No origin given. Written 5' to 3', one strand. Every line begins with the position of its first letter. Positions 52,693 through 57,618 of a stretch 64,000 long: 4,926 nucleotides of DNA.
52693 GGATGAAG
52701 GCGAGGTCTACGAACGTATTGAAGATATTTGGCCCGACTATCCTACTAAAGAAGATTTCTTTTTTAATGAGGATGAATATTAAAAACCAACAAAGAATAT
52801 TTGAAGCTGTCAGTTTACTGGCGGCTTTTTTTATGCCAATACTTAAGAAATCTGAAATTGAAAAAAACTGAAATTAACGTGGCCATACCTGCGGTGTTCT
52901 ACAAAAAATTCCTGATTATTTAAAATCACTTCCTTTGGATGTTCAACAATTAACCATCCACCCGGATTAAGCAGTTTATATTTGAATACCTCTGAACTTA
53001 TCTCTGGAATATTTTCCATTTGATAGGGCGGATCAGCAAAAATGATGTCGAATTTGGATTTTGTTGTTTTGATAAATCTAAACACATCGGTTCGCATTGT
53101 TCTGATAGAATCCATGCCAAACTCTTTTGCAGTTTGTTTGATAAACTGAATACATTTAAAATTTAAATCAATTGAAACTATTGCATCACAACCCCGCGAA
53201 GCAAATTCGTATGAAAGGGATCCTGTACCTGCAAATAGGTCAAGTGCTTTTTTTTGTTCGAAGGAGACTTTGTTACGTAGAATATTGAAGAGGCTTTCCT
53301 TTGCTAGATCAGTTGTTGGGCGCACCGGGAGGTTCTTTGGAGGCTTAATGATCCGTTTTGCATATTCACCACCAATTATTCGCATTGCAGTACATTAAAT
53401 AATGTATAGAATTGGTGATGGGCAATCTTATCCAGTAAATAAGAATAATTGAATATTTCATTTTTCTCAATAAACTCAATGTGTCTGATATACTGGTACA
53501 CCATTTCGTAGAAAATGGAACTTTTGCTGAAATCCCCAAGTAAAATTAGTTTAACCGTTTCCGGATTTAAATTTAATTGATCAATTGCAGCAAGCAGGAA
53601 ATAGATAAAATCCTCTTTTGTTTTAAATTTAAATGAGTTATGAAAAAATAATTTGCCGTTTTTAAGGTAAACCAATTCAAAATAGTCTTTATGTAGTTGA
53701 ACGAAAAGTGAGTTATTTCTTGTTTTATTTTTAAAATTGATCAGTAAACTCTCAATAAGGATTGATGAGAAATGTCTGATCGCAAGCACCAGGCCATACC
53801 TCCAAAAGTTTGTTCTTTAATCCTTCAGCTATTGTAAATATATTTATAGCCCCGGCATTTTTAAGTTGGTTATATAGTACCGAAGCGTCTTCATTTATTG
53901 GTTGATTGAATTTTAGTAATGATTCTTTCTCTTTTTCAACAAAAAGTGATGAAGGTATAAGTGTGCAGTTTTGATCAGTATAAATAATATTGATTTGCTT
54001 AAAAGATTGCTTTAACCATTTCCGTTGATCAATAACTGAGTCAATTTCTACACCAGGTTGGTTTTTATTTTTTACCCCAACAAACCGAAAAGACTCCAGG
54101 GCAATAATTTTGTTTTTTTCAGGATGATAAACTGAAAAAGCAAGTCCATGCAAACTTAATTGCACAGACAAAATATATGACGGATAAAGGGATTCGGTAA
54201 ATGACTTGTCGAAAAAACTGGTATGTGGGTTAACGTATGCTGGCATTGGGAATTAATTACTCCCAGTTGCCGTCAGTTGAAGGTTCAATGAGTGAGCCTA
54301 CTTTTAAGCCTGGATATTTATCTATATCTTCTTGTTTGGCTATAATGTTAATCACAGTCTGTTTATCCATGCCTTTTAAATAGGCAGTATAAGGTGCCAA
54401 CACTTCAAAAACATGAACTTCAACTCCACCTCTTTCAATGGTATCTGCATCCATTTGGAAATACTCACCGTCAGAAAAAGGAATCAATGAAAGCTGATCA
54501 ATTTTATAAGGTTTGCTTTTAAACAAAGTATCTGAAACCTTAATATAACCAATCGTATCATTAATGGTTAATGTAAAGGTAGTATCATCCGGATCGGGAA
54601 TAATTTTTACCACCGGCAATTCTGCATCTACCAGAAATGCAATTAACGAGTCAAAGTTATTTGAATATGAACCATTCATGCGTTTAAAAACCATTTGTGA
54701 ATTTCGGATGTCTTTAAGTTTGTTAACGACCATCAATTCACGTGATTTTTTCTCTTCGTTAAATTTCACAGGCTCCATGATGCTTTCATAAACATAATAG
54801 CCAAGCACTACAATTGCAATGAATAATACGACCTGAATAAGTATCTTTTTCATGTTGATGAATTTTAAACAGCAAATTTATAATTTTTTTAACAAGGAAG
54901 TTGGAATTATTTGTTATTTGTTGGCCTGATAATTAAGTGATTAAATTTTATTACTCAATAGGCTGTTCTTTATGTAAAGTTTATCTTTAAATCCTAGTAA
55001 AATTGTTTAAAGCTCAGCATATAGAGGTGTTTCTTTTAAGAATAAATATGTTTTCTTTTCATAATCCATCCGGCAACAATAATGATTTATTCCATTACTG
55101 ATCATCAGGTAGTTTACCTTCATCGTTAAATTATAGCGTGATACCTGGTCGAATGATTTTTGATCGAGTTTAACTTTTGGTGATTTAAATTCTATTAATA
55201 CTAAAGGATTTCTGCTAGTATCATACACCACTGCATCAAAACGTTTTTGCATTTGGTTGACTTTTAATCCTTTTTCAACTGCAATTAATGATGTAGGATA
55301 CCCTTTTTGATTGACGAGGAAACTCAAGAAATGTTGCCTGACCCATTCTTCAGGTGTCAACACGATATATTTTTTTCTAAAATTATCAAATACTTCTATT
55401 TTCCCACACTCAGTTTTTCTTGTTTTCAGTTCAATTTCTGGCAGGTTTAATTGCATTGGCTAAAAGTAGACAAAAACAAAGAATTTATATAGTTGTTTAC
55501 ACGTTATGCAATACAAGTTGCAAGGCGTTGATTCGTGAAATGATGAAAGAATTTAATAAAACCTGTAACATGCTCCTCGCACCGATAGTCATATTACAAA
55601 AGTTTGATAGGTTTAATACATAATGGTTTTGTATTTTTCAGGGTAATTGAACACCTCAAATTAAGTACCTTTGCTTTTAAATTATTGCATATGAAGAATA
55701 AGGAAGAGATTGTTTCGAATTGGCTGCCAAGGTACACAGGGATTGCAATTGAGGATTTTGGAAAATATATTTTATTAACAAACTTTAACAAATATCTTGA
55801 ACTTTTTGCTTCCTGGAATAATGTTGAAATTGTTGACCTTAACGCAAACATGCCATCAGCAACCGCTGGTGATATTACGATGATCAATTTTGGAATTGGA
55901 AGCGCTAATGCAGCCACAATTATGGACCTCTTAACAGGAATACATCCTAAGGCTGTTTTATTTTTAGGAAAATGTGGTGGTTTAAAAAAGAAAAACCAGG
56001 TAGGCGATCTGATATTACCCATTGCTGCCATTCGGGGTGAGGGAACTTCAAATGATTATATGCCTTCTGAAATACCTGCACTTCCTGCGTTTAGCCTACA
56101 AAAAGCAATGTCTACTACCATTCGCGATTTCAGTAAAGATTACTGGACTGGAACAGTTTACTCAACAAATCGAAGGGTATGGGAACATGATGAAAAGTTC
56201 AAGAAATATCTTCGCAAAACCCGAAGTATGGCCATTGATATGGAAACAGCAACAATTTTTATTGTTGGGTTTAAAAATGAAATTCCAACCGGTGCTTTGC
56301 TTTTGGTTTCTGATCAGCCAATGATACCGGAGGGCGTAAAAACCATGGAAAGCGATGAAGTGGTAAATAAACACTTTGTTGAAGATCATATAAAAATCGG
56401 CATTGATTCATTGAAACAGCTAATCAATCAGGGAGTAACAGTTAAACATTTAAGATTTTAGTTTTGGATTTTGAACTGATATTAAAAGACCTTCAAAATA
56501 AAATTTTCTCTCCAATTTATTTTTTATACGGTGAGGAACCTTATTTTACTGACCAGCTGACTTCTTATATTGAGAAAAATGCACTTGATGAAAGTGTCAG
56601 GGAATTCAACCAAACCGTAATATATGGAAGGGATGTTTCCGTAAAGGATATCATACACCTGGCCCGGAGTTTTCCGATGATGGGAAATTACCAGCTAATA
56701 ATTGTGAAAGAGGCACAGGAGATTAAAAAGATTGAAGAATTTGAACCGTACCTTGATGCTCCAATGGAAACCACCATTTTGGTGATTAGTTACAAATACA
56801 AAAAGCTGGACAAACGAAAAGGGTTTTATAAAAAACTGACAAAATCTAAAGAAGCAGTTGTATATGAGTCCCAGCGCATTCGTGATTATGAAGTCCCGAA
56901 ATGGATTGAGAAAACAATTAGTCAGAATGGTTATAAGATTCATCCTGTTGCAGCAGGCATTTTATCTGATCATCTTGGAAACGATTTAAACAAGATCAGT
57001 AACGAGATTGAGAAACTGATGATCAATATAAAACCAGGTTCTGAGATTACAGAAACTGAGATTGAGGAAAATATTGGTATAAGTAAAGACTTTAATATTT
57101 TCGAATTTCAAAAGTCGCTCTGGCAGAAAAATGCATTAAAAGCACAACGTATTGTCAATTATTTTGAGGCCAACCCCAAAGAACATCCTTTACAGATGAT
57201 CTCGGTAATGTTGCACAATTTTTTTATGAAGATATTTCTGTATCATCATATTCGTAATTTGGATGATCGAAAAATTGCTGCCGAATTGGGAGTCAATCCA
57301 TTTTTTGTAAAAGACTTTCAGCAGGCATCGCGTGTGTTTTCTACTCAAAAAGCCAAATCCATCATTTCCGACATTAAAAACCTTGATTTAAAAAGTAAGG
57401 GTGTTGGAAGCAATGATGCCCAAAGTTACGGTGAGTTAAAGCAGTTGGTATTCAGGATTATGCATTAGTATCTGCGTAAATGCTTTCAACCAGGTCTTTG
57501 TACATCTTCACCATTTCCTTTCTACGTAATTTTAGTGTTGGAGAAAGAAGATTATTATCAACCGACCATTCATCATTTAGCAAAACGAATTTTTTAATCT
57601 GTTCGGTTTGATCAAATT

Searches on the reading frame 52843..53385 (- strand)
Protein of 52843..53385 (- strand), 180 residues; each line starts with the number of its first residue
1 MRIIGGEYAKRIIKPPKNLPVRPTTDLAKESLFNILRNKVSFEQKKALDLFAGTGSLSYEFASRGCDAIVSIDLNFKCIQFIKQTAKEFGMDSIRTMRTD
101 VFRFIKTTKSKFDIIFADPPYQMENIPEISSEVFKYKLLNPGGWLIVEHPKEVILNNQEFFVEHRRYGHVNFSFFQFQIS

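Call 35: search_protein_families(library=pfam, proteins=[window:52843-53385:-], max_evalue=0.01)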
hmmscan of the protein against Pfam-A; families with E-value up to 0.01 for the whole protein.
window:52843-53385:- (180 aa): 16 families
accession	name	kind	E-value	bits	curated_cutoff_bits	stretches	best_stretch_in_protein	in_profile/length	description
PF03602.21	Cons_hypoth95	-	1.2e-40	139.6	24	1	1-176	1-182/182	Conserved hypothetical protein 95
PF13847.12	Methyltransf_31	-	8.6e-12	45.4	27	1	44-151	4-113/145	Methyltransferase domain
PF05175.20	MTS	-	2.2e-10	40.9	23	1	25-146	16-137/170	Methyltransferase small domain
PF02086.21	MethyltransfD12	-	3.1e-07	30.8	22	1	29-88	5-64/253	D12 class N6 adenine-specific DNA methyltransferase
PF13649.12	Methyltransf_25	-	4.9e-07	30.8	27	1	48-143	2-97/97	Methyltransferase domain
PF09445.16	Methyltransf_15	-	5.2e-07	29.8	22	1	46-121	3-81/165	RNA cap guanine-N2 methyltransferase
PF01861.22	BpsA_C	-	3.8e-06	26.8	27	1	67-126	68-127/243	Branched-chain polyamine synthase A C-terminal domain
PF13489.12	Methyltransf_23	-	0.00045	20.4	27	1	41-152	20-121/164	Methyltransferase domain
PF02475.24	TRM5-TYW2_MTfase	-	0.00093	19.6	28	1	42-121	35-114/164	TRM5/TYW2 methyltransferase domain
PF08241.18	Methyltransf_11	-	0.00096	20.2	21.2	1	48-146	1-94/95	Methyltransferase domain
PF00145.23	DNA_methylase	-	0.0012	18.8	22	1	46-120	2-70/324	C-5 cytosine-specific DNA methylase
PF01209.24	Ubie_methyltran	-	0.0013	18.5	20.1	1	41-147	45-151/233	ubiE/COQ5 methyltransferase family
PF01564.23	Spermine_synth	-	0.0018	18.3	22.9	1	78-171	58-153/186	Spermine/spermidine synthase domain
PF01728.25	FtsJ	-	0.0041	17.5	24.1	1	41-120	20-100/181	FtsJ-like methyltransferase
PF03848.20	TehB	-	0.0041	17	20.4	1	44-119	31-103/193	Tellurite resistance protein TehB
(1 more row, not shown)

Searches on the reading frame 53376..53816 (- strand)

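Call 35: search_protein_families(library=pfam, proteins=[window:53376-53816:-], max_evalue=0.01)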
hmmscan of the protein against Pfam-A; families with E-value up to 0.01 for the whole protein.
window:53376-53816:- (146 aa): 1 family
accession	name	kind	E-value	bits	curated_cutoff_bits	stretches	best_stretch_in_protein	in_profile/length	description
PF12864.12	DUF3822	-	1.4e-28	100.2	24.9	1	12-113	141-241/241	Protein of unknown function (DUF3822)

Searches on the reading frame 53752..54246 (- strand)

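Call 35: search_protein_families(library=pfam, proteins=[window:53752-54246:-], max_evalue=0.01)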
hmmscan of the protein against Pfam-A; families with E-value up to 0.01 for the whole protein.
window:53752-54246:- (164 aa): 1 family
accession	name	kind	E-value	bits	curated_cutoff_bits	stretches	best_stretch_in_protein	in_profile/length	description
PF12864.12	DUF3822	-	6.3e-27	94.8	24.9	1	22-153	10-139/241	Protein of unknown function (DUF3822)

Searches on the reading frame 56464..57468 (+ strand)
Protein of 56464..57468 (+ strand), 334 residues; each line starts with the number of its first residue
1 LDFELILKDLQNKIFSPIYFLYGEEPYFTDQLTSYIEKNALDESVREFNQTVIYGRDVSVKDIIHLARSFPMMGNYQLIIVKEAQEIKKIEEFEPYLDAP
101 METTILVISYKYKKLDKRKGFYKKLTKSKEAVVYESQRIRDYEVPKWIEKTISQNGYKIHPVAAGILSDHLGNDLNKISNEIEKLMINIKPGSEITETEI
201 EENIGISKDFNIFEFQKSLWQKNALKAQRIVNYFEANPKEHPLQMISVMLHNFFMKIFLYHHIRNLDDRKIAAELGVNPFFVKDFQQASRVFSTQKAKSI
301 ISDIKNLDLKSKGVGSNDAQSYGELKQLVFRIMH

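Call 49: find_encoding_contigs(protein=window:56464-57468:+, flank=10000, max_places=10)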
Protein window:56464-57468:+ (334 aa): 1 contig read that carries it; 1 place shown.
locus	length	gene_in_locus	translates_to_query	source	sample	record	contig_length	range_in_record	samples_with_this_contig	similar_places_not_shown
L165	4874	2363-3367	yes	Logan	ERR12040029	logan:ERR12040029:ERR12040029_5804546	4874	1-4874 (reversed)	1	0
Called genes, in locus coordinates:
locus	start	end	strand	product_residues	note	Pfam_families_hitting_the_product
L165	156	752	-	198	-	-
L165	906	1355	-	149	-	PF13588:HSDR_N_2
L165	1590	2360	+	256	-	PF01048:PNP_UDP_1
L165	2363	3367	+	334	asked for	PF06144:DNA_pol3_delta, PF21694:DNA_pol3_delta_C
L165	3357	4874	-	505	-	?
